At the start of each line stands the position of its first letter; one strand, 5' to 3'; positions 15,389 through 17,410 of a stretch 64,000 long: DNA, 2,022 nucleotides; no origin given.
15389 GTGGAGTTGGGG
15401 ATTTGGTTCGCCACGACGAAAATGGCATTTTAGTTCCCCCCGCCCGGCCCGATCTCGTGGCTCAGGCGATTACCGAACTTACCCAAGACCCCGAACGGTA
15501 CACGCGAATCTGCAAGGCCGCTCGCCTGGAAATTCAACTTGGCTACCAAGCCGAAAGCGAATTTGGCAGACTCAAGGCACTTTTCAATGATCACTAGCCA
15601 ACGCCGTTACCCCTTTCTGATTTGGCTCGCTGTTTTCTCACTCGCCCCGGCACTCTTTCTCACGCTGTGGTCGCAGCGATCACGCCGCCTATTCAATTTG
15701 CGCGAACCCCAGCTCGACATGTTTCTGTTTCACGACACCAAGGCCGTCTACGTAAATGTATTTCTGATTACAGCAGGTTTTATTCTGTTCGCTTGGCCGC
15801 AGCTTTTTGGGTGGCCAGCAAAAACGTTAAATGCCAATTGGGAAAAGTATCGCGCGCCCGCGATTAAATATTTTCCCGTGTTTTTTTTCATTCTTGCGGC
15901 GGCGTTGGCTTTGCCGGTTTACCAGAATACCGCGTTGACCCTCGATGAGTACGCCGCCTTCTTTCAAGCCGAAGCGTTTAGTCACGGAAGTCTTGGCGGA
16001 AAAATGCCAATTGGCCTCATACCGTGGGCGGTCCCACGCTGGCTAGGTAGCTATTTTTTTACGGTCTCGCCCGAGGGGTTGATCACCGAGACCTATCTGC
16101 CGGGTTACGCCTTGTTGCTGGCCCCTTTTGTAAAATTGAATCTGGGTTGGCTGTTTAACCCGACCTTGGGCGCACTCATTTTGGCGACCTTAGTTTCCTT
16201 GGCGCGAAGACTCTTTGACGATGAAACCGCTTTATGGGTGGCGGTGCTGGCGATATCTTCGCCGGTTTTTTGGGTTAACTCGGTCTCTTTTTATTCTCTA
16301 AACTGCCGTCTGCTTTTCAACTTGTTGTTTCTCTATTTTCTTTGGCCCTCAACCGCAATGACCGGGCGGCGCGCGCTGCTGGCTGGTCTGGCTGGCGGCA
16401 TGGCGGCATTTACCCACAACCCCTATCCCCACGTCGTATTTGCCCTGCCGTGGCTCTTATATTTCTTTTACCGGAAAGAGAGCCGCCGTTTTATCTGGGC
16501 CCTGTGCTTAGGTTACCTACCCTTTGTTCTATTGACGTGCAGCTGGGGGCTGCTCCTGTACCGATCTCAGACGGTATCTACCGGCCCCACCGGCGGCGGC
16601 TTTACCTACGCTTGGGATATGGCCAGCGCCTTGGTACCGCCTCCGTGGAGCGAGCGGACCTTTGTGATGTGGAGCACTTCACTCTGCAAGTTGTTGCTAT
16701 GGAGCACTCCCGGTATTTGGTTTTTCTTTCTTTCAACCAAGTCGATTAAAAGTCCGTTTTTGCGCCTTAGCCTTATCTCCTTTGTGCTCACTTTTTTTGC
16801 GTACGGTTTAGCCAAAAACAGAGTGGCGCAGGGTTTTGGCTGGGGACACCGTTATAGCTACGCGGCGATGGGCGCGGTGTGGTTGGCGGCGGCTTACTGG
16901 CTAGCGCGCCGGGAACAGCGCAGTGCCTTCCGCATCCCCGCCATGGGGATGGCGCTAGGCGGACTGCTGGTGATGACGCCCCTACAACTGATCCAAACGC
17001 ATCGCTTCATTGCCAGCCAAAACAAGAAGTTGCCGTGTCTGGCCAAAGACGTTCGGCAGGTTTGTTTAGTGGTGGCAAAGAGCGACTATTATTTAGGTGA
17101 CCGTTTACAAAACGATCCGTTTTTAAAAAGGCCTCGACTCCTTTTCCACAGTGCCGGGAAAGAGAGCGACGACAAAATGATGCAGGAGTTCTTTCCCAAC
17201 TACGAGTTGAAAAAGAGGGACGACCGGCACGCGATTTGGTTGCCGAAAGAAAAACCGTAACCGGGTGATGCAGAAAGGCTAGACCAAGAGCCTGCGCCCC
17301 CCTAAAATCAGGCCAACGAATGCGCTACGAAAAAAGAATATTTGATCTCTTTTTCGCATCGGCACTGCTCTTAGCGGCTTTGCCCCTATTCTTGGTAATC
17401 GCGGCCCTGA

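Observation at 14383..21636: Six-gene glycan assembly cluster with two GT-C (ArnT/PMT-like) membrane glycosyltransferases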

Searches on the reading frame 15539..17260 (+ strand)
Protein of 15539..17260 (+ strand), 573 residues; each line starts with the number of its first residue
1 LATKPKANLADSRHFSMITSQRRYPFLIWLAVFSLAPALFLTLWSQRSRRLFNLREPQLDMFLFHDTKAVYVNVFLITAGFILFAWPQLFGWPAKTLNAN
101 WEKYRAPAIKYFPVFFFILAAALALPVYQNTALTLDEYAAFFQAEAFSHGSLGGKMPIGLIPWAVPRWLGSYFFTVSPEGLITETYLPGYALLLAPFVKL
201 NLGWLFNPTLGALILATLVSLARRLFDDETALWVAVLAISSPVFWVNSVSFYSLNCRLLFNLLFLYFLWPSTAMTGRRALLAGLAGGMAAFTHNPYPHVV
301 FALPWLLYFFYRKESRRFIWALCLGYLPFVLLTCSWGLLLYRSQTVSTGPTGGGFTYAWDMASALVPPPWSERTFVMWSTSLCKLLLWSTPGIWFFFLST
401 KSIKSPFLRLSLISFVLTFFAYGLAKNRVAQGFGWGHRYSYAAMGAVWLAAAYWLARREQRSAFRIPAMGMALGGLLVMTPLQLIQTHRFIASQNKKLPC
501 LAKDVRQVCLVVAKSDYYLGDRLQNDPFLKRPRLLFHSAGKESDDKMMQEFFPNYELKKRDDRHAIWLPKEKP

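Call 4: search_protein_families(library=pfam, proteins=[window:15539-17260:+], max_evalue=0.01)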
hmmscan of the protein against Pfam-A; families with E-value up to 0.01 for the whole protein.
window:15539-17260:+ (573 aa): 0 families

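Call 5: search_protein_families(library=ncbifam, proteins=[window:15539-17260:+], max_evalue=1)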
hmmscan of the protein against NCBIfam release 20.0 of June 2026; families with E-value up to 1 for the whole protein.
window:15539-17260:+ (573 aa): 1 family
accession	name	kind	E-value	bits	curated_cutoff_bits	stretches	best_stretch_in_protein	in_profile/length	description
NF046000.1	MAG1210_fam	subfamily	0.49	9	275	1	103-138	416-451/550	MAG1210 family protein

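Call 6: search_solved_structures(query=window:15539-17260:+, max_evalue=10)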
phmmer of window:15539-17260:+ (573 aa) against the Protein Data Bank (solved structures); distinct sequences matched with E-value up to 10: 0.

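Call 9: find_homologous_proteins(query=window:15587-17260:+)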
Query window:15587-17260:+ (557 aa): 25 proteins with E <= 0.001 among 8000 candidates.
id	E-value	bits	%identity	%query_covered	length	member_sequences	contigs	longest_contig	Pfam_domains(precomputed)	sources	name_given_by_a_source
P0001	1.2e-171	590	51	97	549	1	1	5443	-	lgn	-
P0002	1.5e-153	531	47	97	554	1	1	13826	-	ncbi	-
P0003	9.8e-148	511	47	99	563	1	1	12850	-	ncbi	-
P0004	8.9e-66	241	35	77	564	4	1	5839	-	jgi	jgi:hypothetical protein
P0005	1.3e-64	237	35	81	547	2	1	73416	-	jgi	jgi:hypothetical protein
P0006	4.9e-61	225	36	79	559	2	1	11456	-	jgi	jgi:hypothetical protein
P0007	1.9e-60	223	34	80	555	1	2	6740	-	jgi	-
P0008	1.3e-57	214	32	81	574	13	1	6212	-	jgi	jgi:hypothetical protein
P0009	2.8e-57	213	34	80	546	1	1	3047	-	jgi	jgi:hypothetical protein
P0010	6.5e-56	208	35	80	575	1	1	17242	-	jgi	jgi:hypothetical protein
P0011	3.1e-55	206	33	82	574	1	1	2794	-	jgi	jgi:hypothetical protein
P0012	1.5e-54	204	32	80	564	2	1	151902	-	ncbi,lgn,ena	-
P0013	2.3e-53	200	32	82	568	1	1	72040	-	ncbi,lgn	ncbi:MAG: hypothetical protein AB1591_02450 [Pseudomonadota bacterium]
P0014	2.2e-52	197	32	78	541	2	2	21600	-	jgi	jgi:hypothetical protein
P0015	3.1e-52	196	32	82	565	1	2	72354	-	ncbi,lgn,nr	ncbi:MAG: hypothetical protein HYS35_02165 [Betaproteobacteria bacterium]|nr:hypothetical protein [B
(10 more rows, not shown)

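Call 17: find_encoding_contigs(protein=P0012, flank=10000, max_places=2)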
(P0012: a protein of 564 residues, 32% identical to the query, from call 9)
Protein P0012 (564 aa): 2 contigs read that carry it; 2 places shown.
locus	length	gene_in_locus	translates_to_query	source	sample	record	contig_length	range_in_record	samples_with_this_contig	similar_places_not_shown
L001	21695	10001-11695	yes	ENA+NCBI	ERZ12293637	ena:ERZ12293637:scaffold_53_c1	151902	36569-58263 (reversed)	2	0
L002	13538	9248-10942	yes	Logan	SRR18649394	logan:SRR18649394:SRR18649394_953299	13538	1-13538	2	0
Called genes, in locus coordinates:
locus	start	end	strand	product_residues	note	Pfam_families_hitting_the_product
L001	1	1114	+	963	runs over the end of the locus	PF07517:SecA_DEAD, PF00270:DEAD (weak), PF01043:SecA_PP_bind, PF21090:P-loop_SecA, PF07516:SecA_SW, PF02810:SEC-C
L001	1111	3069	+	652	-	PF00293:NUDIX, PF14815:NUDIX_4, PF00171:Aldedh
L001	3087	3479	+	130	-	-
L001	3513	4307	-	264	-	PF05711:TylF, PF13578:Methyltransf_24 (weak)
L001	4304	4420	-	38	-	-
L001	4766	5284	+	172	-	PF04138:GtrA_DPMS_TM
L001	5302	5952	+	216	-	PF13489:Methyltransf_23, PF05401:NodS (weak), PF13847:Methyltransf_31 (weak), PF08241:Methyltransf_11, PF08242:Methyltransf_12, PF13649:Methyltransf_25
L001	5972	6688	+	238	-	PF13489:Methyltransf_23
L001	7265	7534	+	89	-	-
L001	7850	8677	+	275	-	PF02353:CMAS (weak), PF13489:Methyltransf_23 (weak), PF08241:Methyltransf_11, PF08242:Methyltransf_12, PF13649:Methyltransf_25, PF13847:Methyltransf_31 (weak)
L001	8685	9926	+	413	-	PF00535:Glycos_transf_2, PF13641:Glyco_tranf_2_3 (faint), PF26629:GT2_TM_C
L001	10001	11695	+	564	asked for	-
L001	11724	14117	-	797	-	PF26549:Tricorn_N (faint), PF00930:DPPIV_N, PF02129:Peptidase_S15, PF01738:DLH, PF00326:Peptidase_S9, PF12146:Hydrolase_4 (faint)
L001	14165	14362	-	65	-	PF03884:YacG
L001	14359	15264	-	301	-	PF07072:ZapD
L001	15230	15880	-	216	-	PF01121:CoaE, PF13238:AAA_18 (faint)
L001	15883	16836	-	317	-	PF06750:A24_N_bact, PF01478:Peptidase_A24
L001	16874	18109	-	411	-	PF28597:T2SSF_N, PF00482:T2SSF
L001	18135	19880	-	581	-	PF05157:MshEN, PF00437:T2SSE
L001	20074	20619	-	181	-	PF07963:N_methyl, PF00114:Pilin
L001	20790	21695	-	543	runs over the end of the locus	PF01593:Amino_oxidase, PF13450:NAD_binding_8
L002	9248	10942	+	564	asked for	-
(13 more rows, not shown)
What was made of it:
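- L001 shows GtrA, a GT2 with the GT2_TM_C domain, and the GT-C gene together (call 17). In L001 a relative lies 4-9 kb from the pilD, pilC, pilB and pilin genes (call 17).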

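Call 18: find_encoding_contigs(protein=P0002, flank=10000, max_places=2)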
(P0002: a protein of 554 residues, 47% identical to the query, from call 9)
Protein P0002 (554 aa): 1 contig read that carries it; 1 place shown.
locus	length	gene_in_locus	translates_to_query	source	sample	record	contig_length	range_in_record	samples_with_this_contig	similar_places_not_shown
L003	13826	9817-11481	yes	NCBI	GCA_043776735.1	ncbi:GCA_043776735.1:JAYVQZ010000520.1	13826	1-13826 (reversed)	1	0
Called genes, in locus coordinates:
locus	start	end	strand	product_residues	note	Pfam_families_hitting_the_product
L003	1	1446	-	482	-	?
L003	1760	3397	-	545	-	PF00118:Cpn60_TCP1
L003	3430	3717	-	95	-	PF00166:Cpn10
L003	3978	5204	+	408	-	PF00258:Flavodoxin_1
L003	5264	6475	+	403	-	PF00291:PALP, PF01842:ACT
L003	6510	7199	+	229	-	-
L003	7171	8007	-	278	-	PF00149:Metallophos (weak)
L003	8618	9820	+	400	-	PF13439:Glyco_transf_4 (faint), PF20706:GT4-conflict, PF00534:Glycos_transf_1, PF13692:Glyco_trans_1_4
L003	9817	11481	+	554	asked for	-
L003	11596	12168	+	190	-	PF02397:Bac_transf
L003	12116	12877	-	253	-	PF03808:Glyco_tran_WecG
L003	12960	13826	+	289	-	?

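Call 22: predict_structure(alignment_id=A1)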
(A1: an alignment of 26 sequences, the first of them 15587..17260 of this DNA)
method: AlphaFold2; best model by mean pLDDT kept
length: 557 residues; sequences in the alignment: 26
mean_pLDDT: 86.8   pTM: 0.91
mean pLDDT of the five models: 86.8, 85.1, 84.9, 83.5, 76.8
residues with pLDDT >= 90: 300; 70-90: 196; 50-70: 54; < 50: 7
segments of 3 or more residues with pLDDT < 50: 1-3
pLDDT, mean of each block of 10 residues (from residue 1): 54 77 88 79 84 90 82 70 66 93 95 86 95 96 91 81 91 97 96 98 95 94 95 91 97 82 97 93 95 93 97 96 87 53 71 86 88 84 74 93 86 61 89 92 69 91 93 85 88 88 86 93 95 97 93 83
secondary structure, 60 per line:
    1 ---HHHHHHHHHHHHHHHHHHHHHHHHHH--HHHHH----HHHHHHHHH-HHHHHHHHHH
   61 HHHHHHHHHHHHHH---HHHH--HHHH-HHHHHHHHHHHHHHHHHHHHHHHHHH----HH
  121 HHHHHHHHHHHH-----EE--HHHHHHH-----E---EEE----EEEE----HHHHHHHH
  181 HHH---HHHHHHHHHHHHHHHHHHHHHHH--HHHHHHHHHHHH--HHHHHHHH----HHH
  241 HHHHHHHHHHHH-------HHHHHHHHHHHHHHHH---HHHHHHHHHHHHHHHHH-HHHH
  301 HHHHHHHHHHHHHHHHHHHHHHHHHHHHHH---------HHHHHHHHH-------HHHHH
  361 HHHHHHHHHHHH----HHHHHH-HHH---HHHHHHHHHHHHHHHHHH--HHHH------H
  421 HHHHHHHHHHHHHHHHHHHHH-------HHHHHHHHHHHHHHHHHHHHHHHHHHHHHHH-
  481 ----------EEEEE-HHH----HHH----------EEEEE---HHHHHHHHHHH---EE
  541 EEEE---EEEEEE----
elements in order: H4-29 H32-36 H41-49 H51-74 H78-81 H84-87 H89-114 H119-132 H142-148 E158-160 E165-168 H173-183 H187-209 H212-223 H226-233 H238-252 H260-275 H279-295 H297-330 H340-348 H356-372 H377-382 H390-407 H410-413 H420-441 H449-479 E491-495 E517-521 H525-535 E539-544 E548-553
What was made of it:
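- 15587..17260 (+): First GT-C_A-fold membrane glycosyltransferase ('memA'), 557 aa. An alternative TTG start lies at 15539. The ATG start overlaps the GT4 stop by 11 nt. The AlphaFold model has pLDDT 86.8 and pTM 0.91 (call 22).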

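Call 39: find_related_loci(query=A1, collection=genome_contigs, flank=10000)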
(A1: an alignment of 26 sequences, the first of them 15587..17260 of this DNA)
Query A1 (557 aa) in genome_contigs; peptide patterns used: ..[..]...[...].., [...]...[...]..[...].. (x = any residue, [..] = any of these).
571 stretches matched a pattern; 481 encode a relative of the query (tblastn E <= 1e-3); the best 80 are kept; 80 distinct loci.
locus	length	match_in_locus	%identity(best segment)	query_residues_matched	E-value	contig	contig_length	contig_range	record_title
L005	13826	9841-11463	47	12-554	3e-155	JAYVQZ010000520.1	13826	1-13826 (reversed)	MAG: Deltaproteobacteria bacterium isolate GL72_UP_metabinner_28 GL72_UP_metabinner_28_519, whole genome shotgun sequenc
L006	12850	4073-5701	47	2-553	3e-135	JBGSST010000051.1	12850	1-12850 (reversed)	MAG: Bdellovibrionota bacterium isolate JTS-AC389 k141_837591, whole genome shotgun sequence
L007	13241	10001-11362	35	102-551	7e-66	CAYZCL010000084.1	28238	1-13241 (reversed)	MAG TPA_asm: uncultured Desulfobacteraceae bacterium isolate binchicken_co219_27 genome assembly, contig: k141_137731, w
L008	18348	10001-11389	35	101-551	2e-65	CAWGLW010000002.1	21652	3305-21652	MAG: uncultured Gammaproteobacteria bacterium isolate MFD09779.bin.1.244 genome assembly, contig: contig_23620, whole ge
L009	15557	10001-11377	36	89-538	4e-63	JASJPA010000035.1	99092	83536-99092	MAG: Sulfuricella sp. isolate MAG_156 NODE_134_length_99092_cov_851.579410, whole genome shotgun sequence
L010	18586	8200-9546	35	111-551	3e-62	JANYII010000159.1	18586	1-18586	MAG: Betaproteobacteria bacterium isolate GL140_2_metabinner_39 GL140_2_k141_1902853, whole genome shotgun sequence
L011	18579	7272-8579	35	105-549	3e-62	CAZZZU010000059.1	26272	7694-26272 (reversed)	MAG: uncultured Steroidobacteraceae bacterium isolate Brown_AD.bin.6 genome assembly, contig: NODE_119_length_26272_cov_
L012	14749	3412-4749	37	111-554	2e-61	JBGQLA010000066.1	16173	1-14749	MAG: Deltaproteobacteria bacterium isolate OBJ2_061818_050_49 k141_541095_length_16173_cov_24.5266, whole genome shotgun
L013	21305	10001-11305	33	108-549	1e-60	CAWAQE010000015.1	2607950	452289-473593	MAG: uncultured Gammaproteobacteria bacterium isolate MFD04434.bin.1.78 genome assembly, contig: contig_5628, whole geno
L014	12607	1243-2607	33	108-556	2e-60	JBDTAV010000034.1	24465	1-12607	MAG: Steroidobacteraceae bacterium isolate cluster2_bin.117 k127_1397396, whole genome shotgun sequence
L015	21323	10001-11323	33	102-549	2e-60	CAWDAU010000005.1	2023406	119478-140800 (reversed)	MAG: uncultured Gammaproteobacteria bacterium isolate MFD01872.bin.1.11 genome assembly, contig: contig_53504, whole gen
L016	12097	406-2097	29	1-551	2e-60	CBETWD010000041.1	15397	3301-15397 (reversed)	MAG TPA_asm: uncultured bacterium isolate SRR15668623_binner23_Refined_26 genome assembly, contig: ERZ26872896.749, whol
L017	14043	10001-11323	36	112-551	3e-60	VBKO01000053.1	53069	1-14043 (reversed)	MAG: Deltaproteobacteria bacterium isolate DP_11 14_0927_12_40cm_scaffold_1118, whole genome shotgun sequence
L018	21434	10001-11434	32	102-557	1e-59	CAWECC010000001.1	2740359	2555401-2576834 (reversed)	MAG: uncultured Gammaproteobacteria bacterium isolate MFD04540.bin.2.79 genome assembly, contig: contig_1513, whole geno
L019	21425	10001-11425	32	98-554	8e-60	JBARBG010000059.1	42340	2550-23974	MAG: Steroidobacteraceae bacterium isolate MFD05764_ilm_asm_bin316 k127_3997439, whole genome shotgun sequence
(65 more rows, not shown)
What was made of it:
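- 16829..16855 (+): Codons for the memA motif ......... (residues 415-423), the most conserved block of the family. Its role is unknown. The motif was used as the search pattern that found 481 loci (call 39).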

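Call 47: search_protein_families(library=pfam, alignment_id=A1, max_evalue=1)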
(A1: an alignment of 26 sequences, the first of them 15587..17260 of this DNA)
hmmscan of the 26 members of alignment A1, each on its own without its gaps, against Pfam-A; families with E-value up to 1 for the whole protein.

A. member 1, window:15587-17260:+ (557 aa): 0 families

B. families by the number of members that match (of 26 scanned): 4 families
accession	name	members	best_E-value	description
PF19401.4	DUF5976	2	0.048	Family of unknown function (DUF5976)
PF08122.17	NDUF_B12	1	0.073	NADH-ubiquinone oxidoreductase B12 subunit family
PF03918.19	CcmH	1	0.47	Cytochrome C biogenesis protein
PF24020.1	DUF7333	1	0.62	Family of unknown function (DUF7333)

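Call 57: search_protein_families(library=pfam, alignment_id=A4, max_evalue=0.00001)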
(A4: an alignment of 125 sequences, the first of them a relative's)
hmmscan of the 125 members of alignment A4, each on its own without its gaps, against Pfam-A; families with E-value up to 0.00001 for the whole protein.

A. member 1, L007:11397-12650:+ (417 aa): 4 families
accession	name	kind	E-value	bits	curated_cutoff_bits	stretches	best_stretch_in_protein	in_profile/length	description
PF00534.26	Glycos_transf_1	-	4.4e-27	95.1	26.4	1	238-382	19-169/172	Glycosyl transferases group 1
PF13692.12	Glyco_trans_1_4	-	3.6e-22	79.6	27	1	238-370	5-141/142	Glycosyl transferases group 1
PF13439.12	Glyco_transf_4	-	4.7e-21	76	28.5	1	19-225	7-168/170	Glycosyltransferase Family 4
PF13579.12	Glyco_trans_4_4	-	2.7e-15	57.5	29.7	1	21-220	8-156/158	Glycosyl transferase 4-like domain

B. families by the number of members that match (of 125 scanned): 80 families (the first 25 are shown)
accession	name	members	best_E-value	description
PF00535.33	Glycos_transf_2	25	4.1e-36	Glycosyl transferase family 2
PF25323.1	6TM_PilS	10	8.1e-33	PilS-like transmembrane domain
PF02518.31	HATPase_c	10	8.9e-22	Histidine kinase-, DNA gyrase B-, and HSP90-like ATPase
PF00512.31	HisKA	10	5.4e-14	His Kinase A (phospho-acceptor) domain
PF13489.12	Methyltransf_23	8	1.8e-25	Methyltransferase domain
PF00534.26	Glycos_transf_1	7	2.5e-28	Glycosyl transferases group 1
PF13692.12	Glyco_trans_1_4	7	2e-24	Glycosyl transferases group 1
PF13439.12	Glyco_transf_4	7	4.7e-21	Glycosyltransferase Family 4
PF08241.18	Methyltransf_11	7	1.2e-17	Methyltransferase domain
PF08242.18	Methyltransf_12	7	9.6e-17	Methyltransferase domain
PF13579.12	Glyco_trans_4_4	6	2.7e-15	Glycosyl transferase 4-like domain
PF13649.12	Methyltransf_25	5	9.8e-19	Methyltransferase domain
PF05050.19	Methyltransf_21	4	5.6e-21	Methyltransferase FkbM domain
PF13641.12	Glyco_tranf_2_3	4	1e-19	Glycosyltransferase like family 2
PF10111.15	Glyco_tranf_2_2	4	1.7e-17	Glycosyltransferase like family 2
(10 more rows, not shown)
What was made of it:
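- At least one example is a GtrB-like GT2 with a GtrA gene nearby (calls 17, 57). GtrA (3) and methyltransferases also occur (call 57). In one proteobacterial lineage, memA relatives lie next to PilS-like kinases (10 of 125 neighbours, call 57).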

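Call 73: search_solved_structures(query=A1, max_evalue=10)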
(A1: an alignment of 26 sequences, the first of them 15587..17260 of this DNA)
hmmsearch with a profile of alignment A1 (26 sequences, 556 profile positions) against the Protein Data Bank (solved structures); distinct sequences matched with E-value up to 10: 3.
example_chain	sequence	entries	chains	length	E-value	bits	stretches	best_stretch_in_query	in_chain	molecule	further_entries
8erw_A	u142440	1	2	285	0.092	14.6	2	22-99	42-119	C2HR4_8r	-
3dgt_A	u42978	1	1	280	1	11.1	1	150-175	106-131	Endo-1,3-beta-glucanase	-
4a5o_A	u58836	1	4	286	1.7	10.4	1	175-214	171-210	BIFUNCTIONAL PROTEIN FOLD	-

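Call 78: find_encoding_contigs(protein=P0001, flank=10000, max_places=2)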
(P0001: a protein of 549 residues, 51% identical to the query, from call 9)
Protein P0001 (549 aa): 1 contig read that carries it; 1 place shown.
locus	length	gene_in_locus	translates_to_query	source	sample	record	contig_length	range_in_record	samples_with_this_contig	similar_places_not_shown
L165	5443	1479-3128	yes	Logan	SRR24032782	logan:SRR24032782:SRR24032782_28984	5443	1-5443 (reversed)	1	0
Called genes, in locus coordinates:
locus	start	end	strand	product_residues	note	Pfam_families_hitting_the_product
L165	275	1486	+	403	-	PF13439:Glyco_transf_4 (faint), PF20706:GT4-conflict, PF00534:Glycos_transf_1, PF13692:Glyco_trans_1_4, PF13524:Glyco_trans_1_2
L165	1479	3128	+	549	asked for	-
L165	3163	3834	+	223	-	PF02397:Bac_transf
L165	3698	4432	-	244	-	PF03808:Glyco_tran_WecG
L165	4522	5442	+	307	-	?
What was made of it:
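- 14383..15597 (+): GT4 retaining glycosyltransferase, 404 aa from the ATG at 14383. The longest ORF starts at the TTG at 14272, but that start would overlap the upstream hairpin. Homologues in L003 and L165 are 400 and 403 aa (calls 18, 78).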
